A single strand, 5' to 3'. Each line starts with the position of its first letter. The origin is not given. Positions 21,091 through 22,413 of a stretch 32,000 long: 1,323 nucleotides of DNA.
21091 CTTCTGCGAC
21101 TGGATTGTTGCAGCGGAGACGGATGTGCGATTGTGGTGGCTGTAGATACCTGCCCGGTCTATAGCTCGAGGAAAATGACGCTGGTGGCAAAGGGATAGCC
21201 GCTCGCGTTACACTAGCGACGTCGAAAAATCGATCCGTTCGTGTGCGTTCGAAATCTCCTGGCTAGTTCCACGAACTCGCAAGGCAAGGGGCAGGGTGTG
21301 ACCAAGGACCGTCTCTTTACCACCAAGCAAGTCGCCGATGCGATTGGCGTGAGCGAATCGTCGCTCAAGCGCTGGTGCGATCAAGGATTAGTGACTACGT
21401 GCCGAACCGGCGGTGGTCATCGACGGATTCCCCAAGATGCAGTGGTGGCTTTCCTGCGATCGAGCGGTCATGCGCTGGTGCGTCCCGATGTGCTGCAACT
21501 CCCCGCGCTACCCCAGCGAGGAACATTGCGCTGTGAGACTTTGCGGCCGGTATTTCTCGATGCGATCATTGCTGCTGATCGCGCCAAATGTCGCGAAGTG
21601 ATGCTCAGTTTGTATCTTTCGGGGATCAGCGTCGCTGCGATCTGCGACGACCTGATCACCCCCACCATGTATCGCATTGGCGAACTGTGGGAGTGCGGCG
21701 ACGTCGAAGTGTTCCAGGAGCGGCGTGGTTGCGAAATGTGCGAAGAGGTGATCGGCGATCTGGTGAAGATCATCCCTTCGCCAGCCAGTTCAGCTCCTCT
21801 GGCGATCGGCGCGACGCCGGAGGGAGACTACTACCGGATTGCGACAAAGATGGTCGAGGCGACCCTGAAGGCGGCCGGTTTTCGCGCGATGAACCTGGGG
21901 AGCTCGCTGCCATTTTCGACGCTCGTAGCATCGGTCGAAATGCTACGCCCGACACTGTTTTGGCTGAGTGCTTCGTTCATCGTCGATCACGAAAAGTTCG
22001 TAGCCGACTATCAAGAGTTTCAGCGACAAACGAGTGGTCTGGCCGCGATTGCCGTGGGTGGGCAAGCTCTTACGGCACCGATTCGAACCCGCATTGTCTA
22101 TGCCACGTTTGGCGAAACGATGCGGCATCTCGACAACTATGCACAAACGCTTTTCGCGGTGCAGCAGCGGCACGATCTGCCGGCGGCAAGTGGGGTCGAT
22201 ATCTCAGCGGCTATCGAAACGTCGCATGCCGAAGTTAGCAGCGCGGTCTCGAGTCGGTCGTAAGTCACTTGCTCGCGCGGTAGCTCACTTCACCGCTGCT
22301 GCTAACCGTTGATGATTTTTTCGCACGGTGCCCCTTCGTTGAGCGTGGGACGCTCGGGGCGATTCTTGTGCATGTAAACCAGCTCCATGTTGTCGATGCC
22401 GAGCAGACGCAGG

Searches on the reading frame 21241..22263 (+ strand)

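Call 6: search_protein_families(library=pfam, proteins=[window:21241-22263:+], max_evalue=0.01)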
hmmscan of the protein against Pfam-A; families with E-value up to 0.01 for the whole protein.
window:21241-22263:+ (340 aa): 7 families
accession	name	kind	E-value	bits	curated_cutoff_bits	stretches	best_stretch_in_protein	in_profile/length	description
PF02607.22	B12-binding_2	-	1.4e-10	41.6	23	1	105-171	5-70/74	B12 binding domain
PF12728.13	HTH_17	-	2.2e-09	37.9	27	1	25-74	1-49/51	Helix-turn-helix domain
PF02310.24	B12-binding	-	1.2e-05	25.5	32.1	1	188-279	3-93/121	B12 binding domain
PF00376.29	MerR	-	5.4e-05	23.4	28.2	1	27-62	1-37/38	MerR family regulatory protein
PF13411.12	MerR_1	-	0.00083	19.9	21.6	1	26-62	1-37/69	MerR HTH family regulatory protein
PF13384.12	HTH_23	-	0.0024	18.1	24.6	0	26-45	18-37/50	Homeodomain-like domain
PF13338.12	AbiEi_4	-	0.0046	17.5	25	1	24-51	12-38/49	Transcriptional regulator, AbiEi antitoxin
